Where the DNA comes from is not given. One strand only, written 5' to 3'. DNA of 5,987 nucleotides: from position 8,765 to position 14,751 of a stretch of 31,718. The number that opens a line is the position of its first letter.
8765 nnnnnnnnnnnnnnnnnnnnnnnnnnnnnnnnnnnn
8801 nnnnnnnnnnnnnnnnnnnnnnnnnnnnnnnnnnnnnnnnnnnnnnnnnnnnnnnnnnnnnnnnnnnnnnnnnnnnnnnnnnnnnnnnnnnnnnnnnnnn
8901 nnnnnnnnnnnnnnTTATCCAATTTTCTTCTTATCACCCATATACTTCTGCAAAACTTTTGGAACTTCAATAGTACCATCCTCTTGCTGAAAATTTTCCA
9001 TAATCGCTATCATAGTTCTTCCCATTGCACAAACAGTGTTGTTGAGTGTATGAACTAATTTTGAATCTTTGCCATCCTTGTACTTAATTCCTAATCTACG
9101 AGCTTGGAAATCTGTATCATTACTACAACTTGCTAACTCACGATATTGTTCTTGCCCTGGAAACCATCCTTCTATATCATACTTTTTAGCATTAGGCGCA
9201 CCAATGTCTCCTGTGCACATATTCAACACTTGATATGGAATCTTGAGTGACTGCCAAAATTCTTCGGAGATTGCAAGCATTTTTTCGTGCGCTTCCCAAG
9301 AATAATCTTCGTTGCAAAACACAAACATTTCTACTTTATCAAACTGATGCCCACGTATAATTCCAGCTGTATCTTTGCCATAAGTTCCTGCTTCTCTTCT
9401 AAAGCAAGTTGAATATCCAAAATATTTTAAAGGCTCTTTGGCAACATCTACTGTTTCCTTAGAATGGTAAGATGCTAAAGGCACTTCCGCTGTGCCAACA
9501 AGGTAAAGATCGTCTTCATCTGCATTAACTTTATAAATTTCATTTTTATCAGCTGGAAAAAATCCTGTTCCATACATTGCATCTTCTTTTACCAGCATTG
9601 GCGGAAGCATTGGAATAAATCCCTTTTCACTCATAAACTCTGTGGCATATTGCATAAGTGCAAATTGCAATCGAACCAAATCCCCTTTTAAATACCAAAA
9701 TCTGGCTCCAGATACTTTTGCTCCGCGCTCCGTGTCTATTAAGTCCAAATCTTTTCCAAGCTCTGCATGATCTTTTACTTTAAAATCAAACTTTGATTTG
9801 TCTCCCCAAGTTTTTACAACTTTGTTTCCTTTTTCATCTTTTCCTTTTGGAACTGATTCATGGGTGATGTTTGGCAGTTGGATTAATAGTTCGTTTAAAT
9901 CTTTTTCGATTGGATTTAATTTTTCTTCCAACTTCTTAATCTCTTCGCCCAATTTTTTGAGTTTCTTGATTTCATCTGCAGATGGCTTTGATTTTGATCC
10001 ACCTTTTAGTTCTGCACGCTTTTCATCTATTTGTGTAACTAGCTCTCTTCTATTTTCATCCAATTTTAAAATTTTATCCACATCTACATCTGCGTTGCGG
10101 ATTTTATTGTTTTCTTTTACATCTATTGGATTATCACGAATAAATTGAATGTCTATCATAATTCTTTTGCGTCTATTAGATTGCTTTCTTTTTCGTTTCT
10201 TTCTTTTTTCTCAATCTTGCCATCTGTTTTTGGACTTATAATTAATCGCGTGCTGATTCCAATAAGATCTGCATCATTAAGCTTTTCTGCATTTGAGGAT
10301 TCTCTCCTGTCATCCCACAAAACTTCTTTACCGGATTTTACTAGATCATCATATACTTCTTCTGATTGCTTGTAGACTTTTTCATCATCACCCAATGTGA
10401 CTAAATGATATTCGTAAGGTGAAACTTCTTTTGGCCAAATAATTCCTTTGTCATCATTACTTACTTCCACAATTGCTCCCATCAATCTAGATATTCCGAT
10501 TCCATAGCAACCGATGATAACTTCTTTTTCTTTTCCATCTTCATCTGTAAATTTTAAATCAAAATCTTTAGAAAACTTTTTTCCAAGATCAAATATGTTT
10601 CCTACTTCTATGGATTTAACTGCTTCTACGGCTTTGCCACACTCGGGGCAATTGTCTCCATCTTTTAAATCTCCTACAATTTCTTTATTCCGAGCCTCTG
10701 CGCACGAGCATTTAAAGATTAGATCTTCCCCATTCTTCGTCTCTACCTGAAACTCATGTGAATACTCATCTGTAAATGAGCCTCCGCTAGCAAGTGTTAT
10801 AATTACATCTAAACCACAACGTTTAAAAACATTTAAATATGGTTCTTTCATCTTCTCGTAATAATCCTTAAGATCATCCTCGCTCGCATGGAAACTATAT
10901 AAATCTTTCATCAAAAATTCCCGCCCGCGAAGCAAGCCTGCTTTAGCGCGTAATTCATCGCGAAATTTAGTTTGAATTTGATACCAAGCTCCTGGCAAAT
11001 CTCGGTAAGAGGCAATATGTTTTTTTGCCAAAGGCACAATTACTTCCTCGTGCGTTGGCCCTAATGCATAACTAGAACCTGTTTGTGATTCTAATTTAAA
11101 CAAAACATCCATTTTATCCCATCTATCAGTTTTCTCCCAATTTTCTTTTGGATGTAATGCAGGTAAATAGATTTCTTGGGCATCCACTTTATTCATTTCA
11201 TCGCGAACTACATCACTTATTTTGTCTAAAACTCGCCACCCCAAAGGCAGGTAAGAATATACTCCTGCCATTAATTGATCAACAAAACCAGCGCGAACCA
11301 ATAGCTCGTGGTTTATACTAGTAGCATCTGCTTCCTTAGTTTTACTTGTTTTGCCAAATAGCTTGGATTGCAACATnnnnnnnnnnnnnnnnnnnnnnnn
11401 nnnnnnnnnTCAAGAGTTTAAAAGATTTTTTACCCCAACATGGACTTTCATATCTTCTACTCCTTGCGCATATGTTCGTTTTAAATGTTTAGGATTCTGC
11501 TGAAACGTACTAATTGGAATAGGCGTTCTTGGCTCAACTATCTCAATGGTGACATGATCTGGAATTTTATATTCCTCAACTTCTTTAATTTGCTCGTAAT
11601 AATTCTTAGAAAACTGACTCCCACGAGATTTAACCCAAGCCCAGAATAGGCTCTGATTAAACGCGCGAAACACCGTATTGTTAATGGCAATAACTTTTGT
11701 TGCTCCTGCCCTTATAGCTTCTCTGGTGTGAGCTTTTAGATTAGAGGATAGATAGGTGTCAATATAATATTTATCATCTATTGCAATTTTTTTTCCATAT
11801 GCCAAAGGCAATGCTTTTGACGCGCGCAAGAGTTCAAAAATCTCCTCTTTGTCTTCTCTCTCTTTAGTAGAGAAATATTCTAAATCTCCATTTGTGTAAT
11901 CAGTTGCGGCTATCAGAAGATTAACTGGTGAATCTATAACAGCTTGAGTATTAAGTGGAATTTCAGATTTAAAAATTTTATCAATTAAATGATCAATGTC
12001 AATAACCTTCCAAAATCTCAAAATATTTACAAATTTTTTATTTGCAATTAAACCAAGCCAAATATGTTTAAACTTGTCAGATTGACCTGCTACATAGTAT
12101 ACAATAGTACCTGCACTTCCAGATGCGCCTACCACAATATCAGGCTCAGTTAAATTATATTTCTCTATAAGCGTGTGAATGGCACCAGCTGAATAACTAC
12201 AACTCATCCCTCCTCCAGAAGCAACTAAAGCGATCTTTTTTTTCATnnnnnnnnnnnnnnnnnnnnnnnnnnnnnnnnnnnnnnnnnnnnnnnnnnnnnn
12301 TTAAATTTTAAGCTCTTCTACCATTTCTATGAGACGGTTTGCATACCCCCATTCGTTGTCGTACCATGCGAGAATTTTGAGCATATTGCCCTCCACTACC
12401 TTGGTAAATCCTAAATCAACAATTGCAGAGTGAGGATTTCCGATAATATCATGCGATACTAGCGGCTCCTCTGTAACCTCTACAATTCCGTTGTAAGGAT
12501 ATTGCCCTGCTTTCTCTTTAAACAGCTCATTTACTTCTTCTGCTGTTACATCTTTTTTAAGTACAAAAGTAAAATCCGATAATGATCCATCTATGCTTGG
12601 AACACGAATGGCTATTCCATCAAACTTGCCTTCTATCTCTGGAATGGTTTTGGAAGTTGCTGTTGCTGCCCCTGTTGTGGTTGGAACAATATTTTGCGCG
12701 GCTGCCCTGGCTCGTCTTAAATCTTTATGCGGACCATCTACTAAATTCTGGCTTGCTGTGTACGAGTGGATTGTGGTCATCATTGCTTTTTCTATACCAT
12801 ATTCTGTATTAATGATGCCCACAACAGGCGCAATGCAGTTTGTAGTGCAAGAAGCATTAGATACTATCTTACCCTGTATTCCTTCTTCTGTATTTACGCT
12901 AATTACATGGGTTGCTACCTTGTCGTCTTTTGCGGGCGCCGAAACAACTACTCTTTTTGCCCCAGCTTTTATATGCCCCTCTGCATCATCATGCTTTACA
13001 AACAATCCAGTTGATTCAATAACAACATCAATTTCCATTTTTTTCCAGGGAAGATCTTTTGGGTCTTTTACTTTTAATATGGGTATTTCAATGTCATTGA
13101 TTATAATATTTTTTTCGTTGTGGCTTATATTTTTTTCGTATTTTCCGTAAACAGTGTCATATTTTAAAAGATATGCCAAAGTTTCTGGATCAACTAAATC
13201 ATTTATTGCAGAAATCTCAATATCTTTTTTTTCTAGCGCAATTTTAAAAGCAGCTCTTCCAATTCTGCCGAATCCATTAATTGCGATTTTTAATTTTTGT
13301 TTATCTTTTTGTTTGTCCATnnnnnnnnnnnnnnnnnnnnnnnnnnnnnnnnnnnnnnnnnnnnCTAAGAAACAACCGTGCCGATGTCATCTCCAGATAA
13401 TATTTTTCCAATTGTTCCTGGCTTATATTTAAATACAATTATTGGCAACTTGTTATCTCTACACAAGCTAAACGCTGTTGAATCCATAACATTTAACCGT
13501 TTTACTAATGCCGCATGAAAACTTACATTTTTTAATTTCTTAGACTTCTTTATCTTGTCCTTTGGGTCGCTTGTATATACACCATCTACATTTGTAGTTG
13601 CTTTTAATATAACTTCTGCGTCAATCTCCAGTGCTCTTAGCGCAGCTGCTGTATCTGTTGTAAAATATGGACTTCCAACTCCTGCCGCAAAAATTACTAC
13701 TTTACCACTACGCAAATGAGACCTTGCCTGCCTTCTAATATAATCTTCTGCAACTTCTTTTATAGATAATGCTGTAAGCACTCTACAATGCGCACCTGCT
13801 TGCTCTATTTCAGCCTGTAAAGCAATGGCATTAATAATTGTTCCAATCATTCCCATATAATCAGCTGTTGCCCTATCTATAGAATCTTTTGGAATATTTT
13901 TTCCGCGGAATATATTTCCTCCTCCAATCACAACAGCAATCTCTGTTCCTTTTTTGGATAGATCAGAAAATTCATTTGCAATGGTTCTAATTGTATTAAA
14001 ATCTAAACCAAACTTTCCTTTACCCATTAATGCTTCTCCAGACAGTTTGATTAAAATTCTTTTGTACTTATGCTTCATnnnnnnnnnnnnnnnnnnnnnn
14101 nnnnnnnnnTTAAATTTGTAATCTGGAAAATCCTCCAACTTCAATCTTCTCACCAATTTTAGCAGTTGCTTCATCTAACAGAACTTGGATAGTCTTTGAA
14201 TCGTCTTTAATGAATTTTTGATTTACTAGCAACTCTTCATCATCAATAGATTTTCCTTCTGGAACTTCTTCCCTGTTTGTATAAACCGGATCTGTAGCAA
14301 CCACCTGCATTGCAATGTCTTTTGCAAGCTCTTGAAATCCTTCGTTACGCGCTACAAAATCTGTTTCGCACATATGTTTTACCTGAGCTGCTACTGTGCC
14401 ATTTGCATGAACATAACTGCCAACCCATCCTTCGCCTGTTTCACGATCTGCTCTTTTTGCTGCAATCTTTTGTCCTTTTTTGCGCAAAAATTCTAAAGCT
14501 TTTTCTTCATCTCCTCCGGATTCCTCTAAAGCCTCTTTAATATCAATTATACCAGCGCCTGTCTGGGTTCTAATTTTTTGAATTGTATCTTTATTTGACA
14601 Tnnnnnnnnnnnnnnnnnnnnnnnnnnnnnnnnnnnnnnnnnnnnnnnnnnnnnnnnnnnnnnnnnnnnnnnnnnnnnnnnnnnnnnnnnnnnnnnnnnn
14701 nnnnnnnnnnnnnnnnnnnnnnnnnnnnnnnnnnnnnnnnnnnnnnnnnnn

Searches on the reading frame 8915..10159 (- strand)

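Call 9: search_protein_families(library=pfam, proteins=[window:8915-10159:-], max_evalue=0.01)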
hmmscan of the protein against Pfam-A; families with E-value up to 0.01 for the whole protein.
window:8915-10159:- (414 aa): 2 families
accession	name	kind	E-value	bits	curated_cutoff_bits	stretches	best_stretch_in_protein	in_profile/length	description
PF00587.30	tRNA-synt_2b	-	8.6e-40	137.1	29.3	1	209-390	1-179/179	tRNA synthetase class II core domain (G, H, P, S and T)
PF02403.27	Seryl_tRNA_N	-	1.8e-16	60.8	28.2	1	1-98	1-107/108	Seryl-tRNA synthetase N-terminal domain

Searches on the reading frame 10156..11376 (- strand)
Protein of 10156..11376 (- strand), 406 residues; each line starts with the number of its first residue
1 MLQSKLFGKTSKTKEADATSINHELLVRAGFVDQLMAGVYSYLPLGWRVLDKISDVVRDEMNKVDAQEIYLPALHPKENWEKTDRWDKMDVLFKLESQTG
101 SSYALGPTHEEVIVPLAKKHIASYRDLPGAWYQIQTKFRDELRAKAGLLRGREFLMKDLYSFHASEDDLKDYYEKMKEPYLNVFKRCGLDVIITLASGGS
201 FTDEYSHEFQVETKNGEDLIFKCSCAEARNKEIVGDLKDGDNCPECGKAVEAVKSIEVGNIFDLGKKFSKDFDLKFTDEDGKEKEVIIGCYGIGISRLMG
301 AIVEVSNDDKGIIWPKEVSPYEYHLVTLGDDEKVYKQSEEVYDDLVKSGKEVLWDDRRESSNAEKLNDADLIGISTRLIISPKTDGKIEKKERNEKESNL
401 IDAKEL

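Call 9: search_protein_families(library=pfam, proteins=[window:10156-11376:-], max_evalue=0.01)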
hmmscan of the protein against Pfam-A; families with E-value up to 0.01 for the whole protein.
window:10156-11376:- (406 aa): 2 families
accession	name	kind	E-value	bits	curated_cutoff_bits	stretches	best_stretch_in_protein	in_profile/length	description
PF00587.30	tRNA-synt_2b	-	5.2e-35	121.5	29.3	1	93-305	1-178/179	tRNA synthetase class II core domain (G, H, P, S and T)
PF03129.25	HGTP_anticodon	-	6.4e-08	33.1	21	1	326-406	5-87/94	Anticodon binding domain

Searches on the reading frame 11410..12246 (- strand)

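Call 73: search_protein_families(library=pfam, proteins=[window:11410-12246:-], max_evalue=0.001)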
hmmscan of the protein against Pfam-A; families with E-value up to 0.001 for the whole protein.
window:11410-12246:- (278 aa): 2 families
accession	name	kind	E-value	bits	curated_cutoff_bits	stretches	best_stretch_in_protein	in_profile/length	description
PF01734.28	Patatin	-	6.6e-15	56.3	27.7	1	7-172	1-187/191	Patatin-like phospholipase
PF19890.4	DUF6363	-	3.9e-05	23.8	26.4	1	214-267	13-64/75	Domain of unknown function (DUF6363)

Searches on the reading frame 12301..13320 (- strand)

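Call 73: search_protein_families(library=pfam, proteins=[window:12301-13320:-], max_evalue=0.001)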
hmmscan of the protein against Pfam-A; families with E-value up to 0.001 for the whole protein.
window:12301-13320:- (339 aa): 2 families
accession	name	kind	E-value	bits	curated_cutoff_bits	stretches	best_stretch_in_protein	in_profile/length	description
PF02800.25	Gp_dh_C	-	4.5e-59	199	24.4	1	163-320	1-158/158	Glyceraldehyde 3-phosphate dehydrogenase, C-terminal domain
PF00044.30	Gp_dh_N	-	4.6e-38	130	31.7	1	11-109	2-100/101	Glyceraldehyde 3-phosphate dehydrogenase, NAD binding domain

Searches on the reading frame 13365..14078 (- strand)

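Call 73: search_protein_families(library=pfam, proteins=[window:13365-14078:-], max_evalue=0.001)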
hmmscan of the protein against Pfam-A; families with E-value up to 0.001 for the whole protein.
window:13365-14078:- (237 aa): 1 family
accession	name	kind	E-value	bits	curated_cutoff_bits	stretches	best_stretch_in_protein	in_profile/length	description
PF00696.33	AA_kinase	-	2e-29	103.5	24.9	1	6-216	1-233/234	Amino acid kinase family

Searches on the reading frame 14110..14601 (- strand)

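Call 73: search_protein_families(library=pfam, proteins=[window:14110-14601:-], max_evalue=0.001)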
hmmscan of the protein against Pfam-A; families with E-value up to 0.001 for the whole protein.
window:14110-14601:- (163 aa): 1 family
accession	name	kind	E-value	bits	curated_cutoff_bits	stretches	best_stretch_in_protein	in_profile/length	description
PF00889.24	EF_TS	-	1.6e-16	61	27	1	30-116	51-130/204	Elongation factor TS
